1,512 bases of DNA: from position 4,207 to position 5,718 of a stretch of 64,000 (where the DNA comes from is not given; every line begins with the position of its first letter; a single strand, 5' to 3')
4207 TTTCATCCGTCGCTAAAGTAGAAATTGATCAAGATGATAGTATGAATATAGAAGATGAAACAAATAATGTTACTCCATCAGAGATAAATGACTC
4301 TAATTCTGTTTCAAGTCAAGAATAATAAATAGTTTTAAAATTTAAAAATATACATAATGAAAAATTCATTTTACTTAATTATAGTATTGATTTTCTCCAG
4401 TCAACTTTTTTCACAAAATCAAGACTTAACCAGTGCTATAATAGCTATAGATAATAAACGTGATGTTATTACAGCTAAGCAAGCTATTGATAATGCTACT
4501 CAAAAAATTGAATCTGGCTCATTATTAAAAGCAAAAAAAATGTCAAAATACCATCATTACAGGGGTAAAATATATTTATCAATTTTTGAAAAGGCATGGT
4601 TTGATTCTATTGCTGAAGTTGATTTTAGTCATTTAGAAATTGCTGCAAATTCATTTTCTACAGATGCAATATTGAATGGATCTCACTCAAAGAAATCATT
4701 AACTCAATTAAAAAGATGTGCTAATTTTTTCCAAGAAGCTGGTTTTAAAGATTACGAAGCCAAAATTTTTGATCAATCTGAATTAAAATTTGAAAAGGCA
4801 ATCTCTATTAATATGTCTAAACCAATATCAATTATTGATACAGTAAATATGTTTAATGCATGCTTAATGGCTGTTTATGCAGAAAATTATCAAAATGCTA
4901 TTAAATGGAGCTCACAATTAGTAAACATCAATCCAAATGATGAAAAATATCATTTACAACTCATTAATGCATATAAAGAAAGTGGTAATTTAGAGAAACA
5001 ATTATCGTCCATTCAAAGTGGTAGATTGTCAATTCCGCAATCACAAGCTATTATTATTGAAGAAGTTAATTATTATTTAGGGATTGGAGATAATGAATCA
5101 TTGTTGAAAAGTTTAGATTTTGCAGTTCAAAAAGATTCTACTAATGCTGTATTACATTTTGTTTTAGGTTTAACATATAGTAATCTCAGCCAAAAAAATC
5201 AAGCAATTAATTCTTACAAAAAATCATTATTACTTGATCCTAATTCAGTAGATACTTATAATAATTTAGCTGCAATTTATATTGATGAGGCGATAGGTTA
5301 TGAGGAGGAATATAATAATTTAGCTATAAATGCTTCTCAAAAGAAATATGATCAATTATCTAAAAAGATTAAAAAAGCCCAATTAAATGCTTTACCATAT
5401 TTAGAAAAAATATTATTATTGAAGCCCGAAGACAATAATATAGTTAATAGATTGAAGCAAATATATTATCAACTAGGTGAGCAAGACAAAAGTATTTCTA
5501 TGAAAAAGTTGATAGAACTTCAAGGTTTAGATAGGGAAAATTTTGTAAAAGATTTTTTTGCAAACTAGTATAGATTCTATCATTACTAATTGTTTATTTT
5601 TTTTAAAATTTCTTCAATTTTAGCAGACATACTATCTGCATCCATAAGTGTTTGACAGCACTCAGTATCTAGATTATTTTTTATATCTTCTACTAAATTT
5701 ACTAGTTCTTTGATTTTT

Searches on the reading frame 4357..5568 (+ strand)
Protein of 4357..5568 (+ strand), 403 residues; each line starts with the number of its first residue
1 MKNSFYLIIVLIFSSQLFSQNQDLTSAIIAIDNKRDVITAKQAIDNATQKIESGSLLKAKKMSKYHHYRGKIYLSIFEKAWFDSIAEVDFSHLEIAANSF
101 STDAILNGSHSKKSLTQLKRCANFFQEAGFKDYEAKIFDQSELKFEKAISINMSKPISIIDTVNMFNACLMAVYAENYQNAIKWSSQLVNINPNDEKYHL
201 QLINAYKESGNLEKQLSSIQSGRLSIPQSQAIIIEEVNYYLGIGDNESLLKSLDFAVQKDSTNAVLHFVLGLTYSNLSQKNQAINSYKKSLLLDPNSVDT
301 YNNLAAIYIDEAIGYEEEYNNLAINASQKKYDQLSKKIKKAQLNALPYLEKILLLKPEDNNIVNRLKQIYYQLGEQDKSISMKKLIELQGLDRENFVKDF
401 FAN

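Call 37: find_encoding_contigs(protein=window:4357-5568:+, flank=10000, max_places=5)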
Protein window:4357-5568:+ (403 aa): 5 contigs read that carry it; 4 places shown.
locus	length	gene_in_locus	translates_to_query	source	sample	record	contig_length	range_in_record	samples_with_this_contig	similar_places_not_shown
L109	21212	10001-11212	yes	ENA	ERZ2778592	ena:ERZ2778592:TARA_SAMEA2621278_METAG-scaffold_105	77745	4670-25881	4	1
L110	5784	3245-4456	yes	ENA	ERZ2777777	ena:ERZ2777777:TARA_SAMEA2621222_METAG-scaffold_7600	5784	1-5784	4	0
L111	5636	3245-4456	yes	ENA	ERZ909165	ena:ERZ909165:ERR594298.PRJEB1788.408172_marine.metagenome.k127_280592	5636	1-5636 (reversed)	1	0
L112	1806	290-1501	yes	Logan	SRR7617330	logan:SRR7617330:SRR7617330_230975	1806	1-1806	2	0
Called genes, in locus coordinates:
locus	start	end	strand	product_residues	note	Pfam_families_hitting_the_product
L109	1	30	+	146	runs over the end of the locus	PF01192:RNA_pol_Rpb6 (faint)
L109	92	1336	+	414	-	PF02441:Flavoprotein, PF04127:DFP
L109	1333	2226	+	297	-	PF16119:DUF4835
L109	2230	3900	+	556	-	PF02463:SMC_N, PF13476:AAA_23, PF13304:AAA_21 (faint)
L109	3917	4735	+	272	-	PF13561:adh_short_C2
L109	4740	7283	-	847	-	PF02861:Clp_N, PF13191:AAA_16 (weak), PF00004:AAA, PF17871:AAA_lid_9, PF00004:AAA, PF07724:AAA_2, PF07728:AAA_5, PF10431:ClpB_D2-small, +11 more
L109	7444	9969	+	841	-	PF00521:DNA_topoisoIV, PF03989:DNA_gyraseA_C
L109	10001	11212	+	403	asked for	PF13181:TPR_8 (faint), PF07719:TPR_2 (faint), PF00515:TPR_1 (faint), PF13431:TPR_17 (faint), PF14559:TPR_19 (faint), PF13414:TPR_11 (weak)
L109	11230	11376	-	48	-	-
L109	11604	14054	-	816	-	PF00801:PKD, PF18911:PKD_4, PF13585:CHU_C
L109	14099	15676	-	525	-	PF07690:MFS_1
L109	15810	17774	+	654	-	PF09113:N-glycanase_C, PF18962:Por_Secre_tail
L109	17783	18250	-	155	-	PF02493:MORN (weak)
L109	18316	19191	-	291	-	PF00892:EamA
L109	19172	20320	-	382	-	PF01790:LGT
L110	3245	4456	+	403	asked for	PF13181:TPR_8 (faint), PF07719:TPR_2 (faint), PF00515:TPR_1 (faint), PF13431:TPR_17 (faint), PF14559:TPR_19 (faint), PF13414:TPR_11 (weak)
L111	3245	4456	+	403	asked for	PF13181:TPR_8 (faint), PF07719:TPR_2 (faint), PF00515:TPR_1 (faint), PF13431:TPR_17 (faint), PF14559:TPR_19 (faint), PF13414:TPR_11 (weak)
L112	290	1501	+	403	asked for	PF13181:TPR_8 (faint), PF07719:TPR_2 (faint), PF00515:TPR_1 (faint), PF13431:TPR_17 (faint), PF14559:TPR_19 (faint), PF13414:TPR_11 (weak)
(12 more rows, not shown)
